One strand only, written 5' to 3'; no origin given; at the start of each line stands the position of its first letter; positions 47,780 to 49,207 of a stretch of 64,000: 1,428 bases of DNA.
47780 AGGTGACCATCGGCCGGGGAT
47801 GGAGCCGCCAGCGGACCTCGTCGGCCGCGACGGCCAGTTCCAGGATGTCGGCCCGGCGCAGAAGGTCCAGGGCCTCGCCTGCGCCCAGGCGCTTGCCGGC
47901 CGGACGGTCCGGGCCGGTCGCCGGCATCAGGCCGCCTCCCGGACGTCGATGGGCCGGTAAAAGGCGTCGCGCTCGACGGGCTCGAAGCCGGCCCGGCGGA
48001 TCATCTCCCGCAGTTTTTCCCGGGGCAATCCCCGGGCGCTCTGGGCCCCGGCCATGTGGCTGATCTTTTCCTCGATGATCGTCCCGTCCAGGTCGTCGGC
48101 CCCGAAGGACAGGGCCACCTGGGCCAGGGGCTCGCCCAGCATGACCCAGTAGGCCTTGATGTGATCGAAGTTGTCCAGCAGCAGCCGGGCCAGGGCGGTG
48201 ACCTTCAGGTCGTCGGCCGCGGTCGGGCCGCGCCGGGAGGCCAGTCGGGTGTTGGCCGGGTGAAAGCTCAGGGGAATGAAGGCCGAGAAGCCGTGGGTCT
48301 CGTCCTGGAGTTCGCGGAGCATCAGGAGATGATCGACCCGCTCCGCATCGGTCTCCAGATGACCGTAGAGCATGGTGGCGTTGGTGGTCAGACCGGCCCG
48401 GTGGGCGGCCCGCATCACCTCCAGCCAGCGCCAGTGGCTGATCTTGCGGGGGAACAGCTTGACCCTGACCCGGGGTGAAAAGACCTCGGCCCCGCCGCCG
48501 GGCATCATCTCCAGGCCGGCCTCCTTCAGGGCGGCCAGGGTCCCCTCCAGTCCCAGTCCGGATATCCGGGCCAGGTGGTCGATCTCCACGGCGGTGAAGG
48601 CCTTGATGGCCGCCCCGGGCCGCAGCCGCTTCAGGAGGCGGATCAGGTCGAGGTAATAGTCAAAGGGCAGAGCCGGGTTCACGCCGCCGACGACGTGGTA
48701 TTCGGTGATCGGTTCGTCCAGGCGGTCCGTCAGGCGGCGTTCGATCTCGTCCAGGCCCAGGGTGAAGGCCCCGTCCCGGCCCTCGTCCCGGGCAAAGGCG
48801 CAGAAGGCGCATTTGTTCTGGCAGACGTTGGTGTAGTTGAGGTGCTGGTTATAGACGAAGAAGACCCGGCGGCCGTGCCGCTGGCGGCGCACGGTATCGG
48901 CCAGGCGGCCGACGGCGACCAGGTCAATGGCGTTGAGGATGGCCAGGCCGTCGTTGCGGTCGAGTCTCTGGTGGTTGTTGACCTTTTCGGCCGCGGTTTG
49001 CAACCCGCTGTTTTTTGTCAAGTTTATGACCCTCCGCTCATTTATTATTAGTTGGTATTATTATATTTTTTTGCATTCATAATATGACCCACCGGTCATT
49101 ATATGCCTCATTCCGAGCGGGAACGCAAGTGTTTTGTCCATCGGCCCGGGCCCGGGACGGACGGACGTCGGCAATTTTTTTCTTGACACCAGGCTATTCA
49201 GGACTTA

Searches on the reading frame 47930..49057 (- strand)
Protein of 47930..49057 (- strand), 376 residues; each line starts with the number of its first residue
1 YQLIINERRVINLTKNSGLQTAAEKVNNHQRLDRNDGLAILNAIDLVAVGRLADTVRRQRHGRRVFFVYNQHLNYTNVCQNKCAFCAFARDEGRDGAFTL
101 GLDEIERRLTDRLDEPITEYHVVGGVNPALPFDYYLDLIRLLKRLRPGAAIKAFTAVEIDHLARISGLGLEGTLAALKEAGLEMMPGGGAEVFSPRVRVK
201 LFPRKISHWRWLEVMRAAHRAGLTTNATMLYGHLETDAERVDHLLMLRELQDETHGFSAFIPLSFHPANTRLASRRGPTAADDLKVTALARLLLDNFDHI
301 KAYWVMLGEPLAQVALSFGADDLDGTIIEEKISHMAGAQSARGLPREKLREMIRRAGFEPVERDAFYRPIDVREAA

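Call 73: search_protein_families(library=pfam, proteins=[window:47930-49057:-], max_evalue=0.00001)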
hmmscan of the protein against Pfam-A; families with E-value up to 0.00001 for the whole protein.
window:47930-49057:- (376 aa): 2 families
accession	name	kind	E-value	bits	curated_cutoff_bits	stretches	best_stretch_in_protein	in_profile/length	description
PF19288.4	CofH_C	-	5.5e-20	71.9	27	1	255-373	2-122/125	CofH/MqnC C-terminal region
PF04055.27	Radical_SAM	-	3.3e-19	70.1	29.5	1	74-245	2-164/166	Radical SAM superfamily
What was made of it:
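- On RiPPs with Cys-derived cross-links (sactipeptides, ranthipeptides, SCIFF): The nearest radical-SAM gene (47927-49057) is MqnC-type (CofH_C domain), lies 4.7 kb away, and belongs to menaquinone synthesis (call 73).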
